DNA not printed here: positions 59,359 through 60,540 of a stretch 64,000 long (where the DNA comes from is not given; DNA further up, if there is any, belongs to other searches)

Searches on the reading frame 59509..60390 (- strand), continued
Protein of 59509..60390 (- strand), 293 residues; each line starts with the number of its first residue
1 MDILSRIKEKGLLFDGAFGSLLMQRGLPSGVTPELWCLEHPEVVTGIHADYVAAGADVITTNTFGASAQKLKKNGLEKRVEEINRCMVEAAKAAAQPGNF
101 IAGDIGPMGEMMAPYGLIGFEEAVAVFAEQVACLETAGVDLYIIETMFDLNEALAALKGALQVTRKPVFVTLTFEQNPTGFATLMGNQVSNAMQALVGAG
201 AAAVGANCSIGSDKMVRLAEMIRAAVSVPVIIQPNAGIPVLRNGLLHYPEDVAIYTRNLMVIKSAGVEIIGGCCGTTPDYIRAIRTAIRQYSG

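Call 67: find_encoding_contigs(protein=P0140, flank=10000, max_places=3)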
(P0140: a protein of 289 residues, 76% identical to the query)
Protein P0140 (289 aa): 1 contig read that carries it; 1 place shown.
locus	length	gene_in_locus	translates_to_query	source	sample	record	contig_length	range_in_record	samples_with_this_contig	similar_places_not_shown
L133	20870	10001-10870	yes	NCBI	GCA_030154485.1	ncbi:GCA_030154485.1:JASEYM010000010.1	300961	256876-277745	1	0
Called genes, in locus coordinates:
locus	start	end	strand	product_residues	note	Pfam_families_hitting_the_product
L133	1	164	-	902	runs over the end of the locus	PF01839:FG-GAP (faint), PF02012:BNR (faint), PF13517:FG-GAP_3 (weak), PF13585:CHU_C (faint), PF14870:PSII_BNR (faint), PF15902:Sortilin-Vps10 (weak), PF18962:Por_Secre_tail (weak), PF13860:FlgD_ig (weak)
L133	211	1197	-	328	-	-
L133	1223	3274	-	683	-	-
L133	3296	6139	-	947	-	PF13620:CarboxypepD_reg, PF13715:CarbopepD_reg_2, PF07715:Plug (weak)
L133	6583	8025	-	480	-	PF08323:Glyco_transf_5, PF13439:Glyco_transf_4 (faint), PF00534:Glycos_transf_1, PF13692:Glyco_trans_1_4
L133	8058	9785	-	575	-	PF03065:Glyco_hydro_57, PF09210:BE_C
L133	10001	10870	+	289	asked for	PF02574:S-methyl_trans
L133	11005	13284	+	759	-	PF13174:TPR_6 (faint), PF13374:TPR_10 (faint), PF13424:TPR_12 (weak), PF13432:TPR_16 (weak), PF14559:TPR_19 (weak), PF00515:TPR_1 (weak), PF13181:TPR_8 (weak), PF14559:TPR_19 (weak), +11 more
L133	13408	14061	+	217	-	PF00085:Thioredoxin (faint), PF23357:DUF7088 (faint), PF13098:Thioredoxin_2 (faint), PF13192:Thioredoxin_3 (weak), PF00462:Glutaredoxin (weak), PF13192:Thioredoxin_3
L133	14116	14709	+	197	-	PF12645:HTH_16 (weak), PF04542:Sigma70_r2, PF08281:Sigma70_r4_2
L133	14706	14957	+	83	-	-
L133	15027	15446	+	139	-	PF02566:OsmC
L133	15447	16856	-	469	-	-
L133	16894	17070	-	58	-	-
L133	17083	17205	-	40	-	-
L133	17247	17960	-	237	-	PF20582:UPF0758_N, PF04002:RadC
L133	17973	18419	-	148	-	PF02580:Tyr_Deacylase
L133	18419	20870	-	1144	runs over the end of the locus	PF02811:PHP, PF07733:DNA_pol3_alpha, PF17657:DNA_pol3_finger, PF14579:HHH_6, PF01336:tRNA_anti-codon (weak)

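Call 72: find_encoding_contigs(protein=P0141, flank=10000, max_places=3)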
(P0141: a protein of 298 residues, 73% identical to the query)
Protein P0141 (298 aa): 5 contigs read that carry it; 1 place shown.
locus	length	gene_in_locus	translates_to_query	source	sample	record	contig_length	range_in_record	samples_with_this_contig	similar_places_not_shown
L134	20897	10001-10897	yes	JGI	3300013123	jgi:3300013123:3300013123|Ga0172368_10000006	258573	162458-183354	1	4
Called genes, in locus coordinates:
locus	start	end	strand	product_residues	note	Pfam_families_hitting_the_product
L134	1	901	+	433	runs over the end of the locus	PF06808:DctM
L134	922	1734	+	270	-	PF00106:adh_short, PF08659:KR (weak), PF01370:Epimerase (weak), PF13561:adh_short_C2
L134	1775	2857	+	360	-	PF00294:PfkB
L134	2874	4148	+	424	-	PF09861:Lar_N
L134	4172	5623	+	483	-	PF03446:NAD_binding_2, PF00393:6PGD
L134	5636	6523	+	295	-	-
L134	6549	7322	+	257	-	PF00106:adh_short, PF08659:KR, PF13561:adh_short_C2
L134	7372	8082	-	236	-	PF13860:FlgD_ig, PF18962:Por_Secre_tail (weak)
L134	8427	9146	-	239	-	-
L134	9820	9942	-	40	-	-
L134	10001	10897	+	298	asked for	PF02574:S-methyl_trans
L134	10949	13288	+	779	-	PF12895:ANAPC3 (faint), PF13176:TPR_7 (faint), PF13374:TPR_10 (faint), PF13414:TPR_11 (faint), PF13424:TPR_12 (weak), PF00515:TPR_1 (weak), PF07719:TPR_2 (weak), PF13181:TPR_8 (weak), +8 more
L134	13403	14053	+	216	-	PF00085:Thioredoxin (faint), PF23357:DUF7088 (weak), PF13098:Thioredoxin_2 (faint), PF13462:Thioredoxin_4 (faint), PF13192:Thioredoxin_3 (weak), PF00462:Glutaredoxin (weak), PF13192:Thioredoxin_3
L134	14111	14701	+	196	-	PF12645:HTH_16 (weak), PF04542:Sigma70_r2, PF08281:Sigma70_r4_2, PF04545:Sigma70_r4 (faint)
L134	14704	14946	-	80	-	-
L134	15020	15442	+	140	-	PF02566:OsmC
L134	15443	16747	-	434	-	PF12895:ANAPC3 (faint), PF00515:TPR_1 (faint)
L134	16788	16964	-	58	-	-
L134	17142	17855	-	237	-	PF20582:UPF0758_N, PF04002:RadC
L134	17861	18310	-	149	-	PF02580:Tyr_Deacylase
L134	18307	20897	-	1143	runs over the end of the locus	PF02811:PHP, PF07733:DNA_pol3_alpha, PF17657:DNA_pol3_finger, PF14579:HHH_6, PF01336:tRNA_anti-codon (weak)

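Call 73: find_encoding_contigs(protein=P0142, flank=10000, max_places=4)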
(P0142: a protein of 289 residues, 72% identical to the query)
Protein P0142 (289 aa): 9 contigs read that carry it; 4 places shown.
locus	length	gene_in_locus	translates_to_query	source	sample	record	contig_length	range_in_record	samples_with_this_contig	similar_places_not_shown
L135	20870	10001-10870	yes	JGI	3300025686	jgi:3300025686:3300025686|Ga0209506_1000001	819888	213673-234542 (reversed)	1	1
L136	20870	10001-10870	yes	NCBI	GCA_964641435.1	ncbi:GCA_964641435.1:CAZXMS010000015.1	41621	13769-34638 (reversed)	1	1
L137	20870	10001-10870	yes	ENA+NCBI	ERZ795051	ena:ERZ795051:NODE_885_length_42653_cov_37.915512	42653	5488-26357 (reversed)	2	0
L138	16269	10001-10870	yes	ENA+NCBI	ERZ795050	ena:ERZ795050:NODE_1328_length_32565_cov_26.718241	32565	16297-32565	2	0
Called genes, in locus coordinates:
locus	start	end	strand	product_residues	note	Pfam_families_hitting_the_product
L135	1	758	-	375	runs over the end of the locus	PF00696:AA_kinase, PF22468:ACT_9 (weak)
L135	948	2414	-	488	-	PF08323:Glyco_transf_5, PF13439:Glyco_transf_4 (faint), PF00534:Glycos_transf_1, PF13692:Glyco_trans_1_4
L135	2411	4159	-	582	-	PF03065:Glyco_hydro_57, PF09210:BE_C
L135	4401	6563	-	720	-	PF00082:Peptidase_S8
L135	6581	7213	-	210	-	-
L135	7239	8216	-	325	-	PF07504:FTP, PF01447:Peptidase_M4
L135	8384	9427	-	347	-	-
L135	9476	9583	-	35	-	-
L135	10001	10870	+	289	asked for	PF02574:S-methyl_trans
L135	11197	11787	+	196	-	PF12645:HTH_16 (weak), PF04542:Sigma70_r2, PF08281:Sigma70_r4_2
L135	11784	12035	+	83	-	-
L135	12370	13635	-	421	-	-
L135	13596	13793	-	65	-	-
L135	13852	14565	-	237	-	PF20582:UPF0758_N, PF04002:RadC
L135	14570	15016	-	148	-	PF02580:Tyr_Deacylase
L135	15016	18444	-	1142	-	PF02811:PHP, PF07733:DNA_pol3_alpha, PF17657:DNA_pol3_finger, PF14579:HHH_6, PF01336:tRNA_anti-codon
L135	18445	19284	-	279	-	PF01040:UbiA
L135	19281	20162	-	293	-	PF17827:PrmC_N, PF03602:Cons_hypoth95 (weak), PF01170:UPF0020 (weak), PF05175:MTS, PF06325:PrmA, PF13847:Methyltransf_31, PF08242:Methyltransf_12, PF13649:Methyltransf_25, +5 more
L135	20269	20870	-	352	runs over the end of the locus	PF03462:PCRF, PF00472:RF-1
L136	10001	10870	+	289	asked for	PF02574:S-methyl_trans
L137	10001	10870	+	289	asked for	PF02574:S-methyl_trans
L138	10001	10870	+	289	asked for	PF02574:S-methyl_trans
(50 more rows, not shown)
